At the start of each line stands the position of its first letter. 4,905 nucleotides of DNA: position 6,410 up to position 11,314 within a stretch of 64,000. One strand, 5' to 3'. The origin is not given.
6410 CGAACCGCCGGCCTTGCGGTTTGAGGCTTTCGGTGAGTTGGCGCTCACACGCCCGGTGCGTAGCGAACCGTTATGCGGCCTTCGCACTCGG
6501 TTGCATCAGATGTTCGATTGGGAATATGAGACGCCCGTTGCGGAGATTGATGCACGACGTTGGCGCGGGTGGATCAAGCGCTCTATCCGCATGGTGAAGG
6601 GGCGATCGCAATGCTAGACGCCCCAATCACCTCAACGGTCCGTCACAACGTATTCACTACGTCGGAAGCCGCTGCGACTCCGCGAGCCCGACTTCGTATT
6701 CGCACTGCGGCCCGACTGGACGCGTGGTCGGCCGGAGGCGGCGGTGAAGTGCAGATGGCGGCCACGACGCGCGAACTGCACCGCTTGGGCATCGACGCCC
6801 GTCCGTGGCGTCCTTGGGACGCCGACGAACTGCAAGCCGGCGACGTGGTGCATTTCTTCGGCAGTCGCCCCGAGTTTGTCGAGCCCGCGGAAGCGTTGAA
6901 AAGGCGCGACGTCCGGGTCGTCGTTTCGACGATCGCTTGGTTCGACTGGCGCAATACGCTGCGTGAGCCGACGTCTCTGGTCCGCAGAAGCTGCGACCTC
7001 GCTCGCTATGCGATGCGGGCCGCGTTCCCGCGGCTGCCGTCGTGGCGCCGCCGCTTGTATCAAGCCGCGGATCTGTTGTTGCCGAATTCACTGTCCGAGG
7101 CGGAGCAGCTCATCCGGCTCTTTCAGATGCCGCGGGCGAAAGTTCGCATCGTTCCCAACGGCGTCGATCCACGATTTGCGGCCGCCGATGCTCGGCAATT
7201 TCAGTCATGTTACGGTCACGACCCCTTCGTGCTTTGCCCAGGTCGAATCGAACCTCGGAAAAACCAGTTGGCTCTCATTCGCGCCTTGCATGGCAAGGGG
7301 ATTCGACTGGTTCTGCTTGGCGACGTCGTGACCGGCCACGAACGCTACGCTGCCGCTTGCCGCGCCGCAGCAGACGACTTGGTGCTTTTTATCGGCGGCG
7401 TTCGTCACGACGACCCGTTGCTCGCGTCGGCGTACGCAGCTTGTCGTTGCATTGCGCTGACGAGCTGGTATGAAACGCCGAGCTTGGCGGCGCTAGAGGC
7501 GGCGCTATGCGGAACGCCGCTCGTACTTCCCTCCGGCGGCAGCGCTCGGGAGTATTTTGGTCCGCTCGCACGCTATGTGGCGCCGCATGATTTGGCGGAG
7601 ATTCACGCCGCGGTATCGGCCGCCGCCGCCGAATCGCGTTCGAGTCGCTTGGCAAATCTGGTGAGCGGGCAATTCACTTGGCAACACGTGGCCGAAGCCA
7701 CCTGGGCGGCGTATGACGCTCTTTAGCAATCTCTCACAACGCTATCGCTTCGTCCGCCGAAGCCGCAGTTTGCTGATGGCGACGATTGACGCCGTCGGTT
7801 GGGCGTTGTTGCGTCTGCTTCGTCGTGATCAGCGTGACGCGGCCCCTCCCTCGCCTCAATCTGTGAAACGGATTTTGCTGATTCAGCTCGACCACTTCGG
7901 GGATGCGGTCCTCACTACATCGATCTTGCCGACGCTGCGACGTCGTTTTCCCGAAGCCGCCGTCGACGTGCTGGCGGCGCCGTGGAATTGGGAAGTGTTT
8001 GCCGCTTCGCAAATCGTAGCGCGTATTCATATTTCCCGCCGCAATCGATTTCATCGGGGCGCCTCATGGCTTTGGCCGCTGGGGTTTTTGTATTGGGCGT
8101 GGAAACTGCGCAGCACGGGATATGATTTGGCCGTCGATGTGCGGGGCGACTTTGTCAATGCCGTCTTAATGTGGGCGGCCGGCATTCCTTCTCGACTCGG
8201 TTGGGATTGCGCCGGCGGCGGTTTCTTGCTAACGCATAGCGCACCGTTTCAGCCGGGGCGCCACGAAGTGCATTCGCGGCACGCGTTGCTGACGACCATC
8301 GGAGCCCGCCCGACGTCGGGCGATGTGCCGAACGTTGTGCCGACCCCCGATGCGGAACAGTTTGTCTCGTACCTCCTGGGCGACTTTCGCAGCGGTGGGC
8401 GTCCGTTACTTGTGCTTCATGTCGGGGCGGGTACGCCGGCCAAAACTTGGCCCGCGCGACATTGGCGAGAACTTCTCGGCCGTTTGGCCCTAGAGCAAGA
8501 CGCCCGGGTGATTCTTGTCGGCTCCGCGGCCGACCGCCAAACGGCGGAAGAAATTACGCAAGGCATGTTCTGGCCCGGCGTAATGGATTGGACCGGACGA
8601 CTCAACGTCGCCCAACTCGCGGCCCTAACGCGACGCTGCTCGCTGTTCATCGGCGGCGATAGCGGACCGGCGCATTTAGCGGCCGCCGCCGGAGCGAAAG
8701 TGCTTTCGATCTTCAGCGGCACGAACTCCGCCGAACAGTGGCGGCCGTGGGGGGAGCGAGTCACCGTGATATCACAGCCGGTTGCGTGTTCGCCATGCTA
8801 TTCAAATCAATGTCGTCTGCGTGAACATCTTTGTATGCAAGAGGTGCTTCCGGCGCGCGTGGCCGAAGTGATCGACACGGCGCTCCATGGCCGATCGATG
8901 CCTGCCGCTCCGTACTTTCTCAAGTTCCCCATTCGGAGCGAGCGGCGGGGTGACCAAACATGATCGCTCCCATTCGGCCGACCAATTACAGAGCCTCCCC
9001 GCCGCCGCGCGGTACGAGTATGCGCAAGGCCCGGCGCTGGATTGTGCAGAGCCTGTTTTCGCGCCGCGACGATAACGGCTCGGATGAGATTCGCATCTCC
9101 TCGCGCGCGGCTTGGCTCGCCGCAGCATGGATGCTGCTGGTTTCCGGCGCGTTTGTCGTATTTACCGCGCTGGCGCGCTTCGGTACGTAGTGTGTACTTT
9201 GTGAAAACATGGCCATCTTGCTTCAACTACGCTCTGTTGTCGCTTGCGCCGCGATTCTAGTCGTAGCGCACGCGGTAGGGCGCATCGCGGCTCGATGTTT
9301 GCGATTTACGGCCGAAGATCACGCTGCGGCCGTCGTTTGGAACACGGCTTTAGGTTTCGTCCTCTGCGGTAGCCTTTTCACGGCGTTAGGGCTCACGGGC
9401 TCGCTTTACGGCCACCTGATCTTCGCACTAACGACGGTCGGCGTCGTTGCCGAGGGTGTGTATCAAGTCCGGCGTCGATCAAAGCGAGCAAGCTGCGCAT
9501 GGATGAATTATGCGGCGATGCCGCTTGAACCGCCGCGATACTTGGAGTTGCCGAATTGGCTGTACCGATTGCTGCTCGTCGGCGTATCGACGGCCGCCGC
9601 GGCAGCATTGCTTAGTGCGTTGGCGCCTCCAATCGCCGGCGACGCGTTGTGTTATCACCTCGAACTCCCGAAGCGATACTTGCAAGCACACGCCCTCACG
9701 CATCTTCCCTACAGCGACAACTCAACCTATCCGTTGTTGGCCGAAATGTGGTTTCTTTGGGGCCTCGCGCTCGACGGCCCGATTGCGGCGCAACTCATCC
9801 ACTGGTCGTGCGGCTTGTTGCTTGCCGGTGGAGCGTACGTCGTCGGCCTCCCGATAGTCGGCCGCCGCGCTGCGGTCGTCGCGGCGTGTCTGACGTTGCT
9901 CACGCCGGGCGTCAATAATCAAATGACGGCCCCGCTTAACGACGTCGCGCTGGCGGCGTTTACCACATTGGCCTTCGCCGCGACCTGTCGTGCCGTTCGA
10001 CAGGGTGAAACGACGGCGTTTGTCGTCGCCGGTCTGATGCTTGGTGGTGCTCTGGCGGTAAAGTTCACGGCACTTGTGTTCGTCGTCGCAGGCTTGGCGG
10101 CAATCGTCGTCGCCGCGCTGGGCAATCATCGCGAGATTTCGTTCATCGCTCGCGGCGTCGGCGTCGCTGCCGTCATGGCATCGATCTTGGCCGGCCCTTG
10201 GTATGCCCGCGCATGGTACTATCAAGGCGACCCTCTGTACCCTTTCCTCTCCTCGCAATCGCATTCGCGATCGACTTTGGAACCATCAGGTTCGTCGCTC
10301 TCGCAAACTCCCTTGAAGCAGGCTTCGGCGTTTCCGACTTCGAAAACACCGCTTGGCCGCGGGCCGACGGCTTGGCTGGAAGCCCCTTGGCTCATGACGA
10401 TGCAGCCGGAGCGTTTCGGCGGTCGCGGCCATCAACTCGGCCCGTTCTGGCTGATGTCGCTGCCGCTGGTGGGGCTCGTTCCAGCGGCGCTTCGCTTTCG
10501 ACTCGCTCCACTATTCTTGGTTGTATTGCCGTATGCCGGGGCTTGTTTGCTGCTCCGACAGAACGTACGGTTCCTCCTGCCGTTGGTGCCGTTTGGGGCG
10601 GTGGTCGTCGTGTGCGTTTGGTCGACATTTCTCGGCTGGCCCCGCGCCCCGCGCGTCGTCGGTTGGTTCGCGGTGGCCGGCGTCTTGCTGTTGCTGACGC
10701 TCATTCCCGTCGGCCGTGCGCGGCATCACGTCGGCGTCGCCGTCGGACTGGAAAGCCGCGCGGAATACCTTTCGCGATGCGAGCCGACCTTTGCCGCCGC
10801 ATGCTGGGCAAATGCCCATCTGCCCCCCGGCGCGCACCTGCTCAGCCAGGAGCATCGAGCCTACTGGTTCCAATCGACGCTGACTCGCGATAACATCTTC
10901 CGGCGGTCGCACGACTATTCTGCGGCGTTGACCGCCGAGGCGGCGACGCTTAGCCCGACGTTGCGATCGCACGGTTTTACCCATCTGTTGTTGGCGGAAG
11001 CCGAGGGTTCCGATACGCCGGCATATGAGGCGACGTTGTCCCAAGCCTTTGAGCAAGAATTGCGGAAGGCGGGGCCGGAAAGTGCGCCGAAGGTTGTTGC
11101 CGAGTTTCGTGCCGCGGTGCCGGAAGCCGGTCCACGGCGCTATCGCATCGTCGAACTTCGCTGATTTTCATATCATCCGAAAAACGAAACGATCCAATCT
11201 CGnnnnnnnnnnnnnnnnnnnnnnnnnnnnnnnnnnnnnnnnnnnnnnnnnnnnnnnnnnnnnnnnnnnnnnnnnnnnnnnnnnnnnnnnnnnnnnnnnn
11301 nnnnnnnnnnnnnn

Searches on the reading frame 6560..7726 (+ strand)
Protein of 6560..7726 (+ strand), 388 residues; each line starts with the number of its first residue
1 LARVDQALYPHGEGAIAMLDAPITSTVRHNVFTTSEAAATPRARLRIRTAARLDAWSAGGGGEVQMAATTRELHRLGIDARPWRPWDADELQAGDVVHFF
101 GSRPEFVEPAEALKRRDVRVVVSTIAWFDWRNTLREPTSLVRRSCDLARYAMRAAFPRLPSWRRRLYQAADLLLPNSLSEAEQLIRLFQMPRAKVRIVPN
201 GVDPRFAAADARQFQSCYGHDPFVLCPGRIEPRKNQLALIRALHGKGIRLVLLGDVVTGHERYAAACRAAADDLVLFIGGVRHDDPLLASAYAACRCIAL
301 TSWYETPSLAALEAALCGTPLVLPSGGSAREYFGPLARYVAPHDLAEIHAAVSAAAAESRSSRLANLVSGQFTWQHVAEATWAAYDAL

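Call 45: search_protein_families(library=pfam, proteins=[window:6560-7726:+], max_evalue=0.001)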
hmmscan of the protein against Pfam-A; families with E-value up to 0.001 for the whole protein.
window:6560-7726:+ (388 aa): 4 families
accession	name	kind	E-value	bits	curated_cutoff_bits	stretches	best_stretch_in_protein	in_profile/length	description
PF00534.26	Glycos_transf_1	-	1.4e-13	51.2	26.4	1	217-352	11-152/172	Glycosyl transferases group 1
PF13692.12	Glyco_trans_1_4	-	7.8e-12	46.1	27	1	222-354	2-138/142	Glycosyl transferases group 1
PF13439.12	Glyco_transf_4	-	2.4e-10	41.1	28.5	1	71-205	13-169/170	Glycosyltransferase Family 4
PF13524.12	Glyco_trans_1_2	-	9.7e-05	22.8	25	1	240-380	6-141/144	Glycosyl transferase-like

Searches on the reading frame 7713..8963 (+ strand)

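Call 45: search_protein_families(library=pfam, proteins=[window:7713-8963:+], max_evalue=0.001)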
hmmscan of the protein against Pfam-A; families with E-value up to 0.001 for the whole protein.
window:7713-8963:+ (416 aa): 1 family
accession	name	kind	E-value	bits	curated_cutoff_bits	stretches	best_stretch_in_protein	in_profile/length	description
PF01075.23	Glyco_transf_9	-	4.3e-38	131.5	22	1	131-370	7-244/247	Glycosyltransferase family 9 (heptosyltransferase)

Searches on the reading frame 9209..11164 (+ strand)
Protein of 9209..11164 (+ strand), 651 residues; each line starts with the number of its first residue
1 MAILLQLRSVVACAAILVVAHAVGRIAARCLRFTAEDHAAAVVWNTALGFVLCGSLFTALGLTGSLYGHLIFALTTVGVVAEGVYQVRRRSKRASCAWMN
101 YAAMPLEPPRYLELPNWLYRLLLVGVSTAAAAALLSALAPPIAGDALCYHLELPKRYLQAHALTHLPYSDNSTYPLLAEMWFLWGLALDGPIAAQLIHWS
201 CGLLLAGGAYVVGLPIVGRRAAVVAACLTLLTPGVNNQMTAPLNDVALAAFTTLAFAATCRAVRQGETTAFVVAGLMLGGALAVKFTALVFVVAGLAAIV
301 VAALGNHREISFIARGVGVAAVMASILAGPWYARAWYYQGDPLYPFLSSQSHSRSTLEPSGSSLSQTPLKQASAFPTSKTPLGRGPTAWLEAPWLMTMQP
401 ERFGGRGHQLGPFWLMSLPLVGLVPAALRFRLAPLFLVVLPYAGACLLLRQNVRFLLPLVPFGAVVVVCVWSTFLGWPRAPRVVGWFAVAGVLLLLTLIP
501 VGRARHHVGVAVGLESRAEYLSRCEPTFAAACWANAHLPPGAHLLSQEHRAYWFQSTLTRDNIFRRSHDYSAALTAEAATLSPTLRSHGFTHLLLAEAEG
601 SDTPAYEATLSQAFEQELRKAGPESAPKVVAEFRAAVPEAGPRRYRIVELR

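Call 45: search_protein_families(library=pfam, proteins=[window:9209-11164:+], max_evalue=0.001)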
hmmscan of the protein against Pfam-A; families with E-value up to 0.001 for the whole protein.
window:9209-11164:+ (651 aa): 2 families
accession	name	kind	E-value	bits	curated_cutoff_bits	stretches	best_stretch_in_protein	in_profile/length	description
PF13231.12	PMT_2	-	3.4e-09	37.5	26.1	1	192-331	22-157/160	Dolichyl-phosphate-mannose-protein mannosyltransferase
PF02366.24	PMT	-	2.6e-05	24.4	22.7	1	200-302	91-200/245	Dolichyl-phosphate-mannose-protein mannosyltransferase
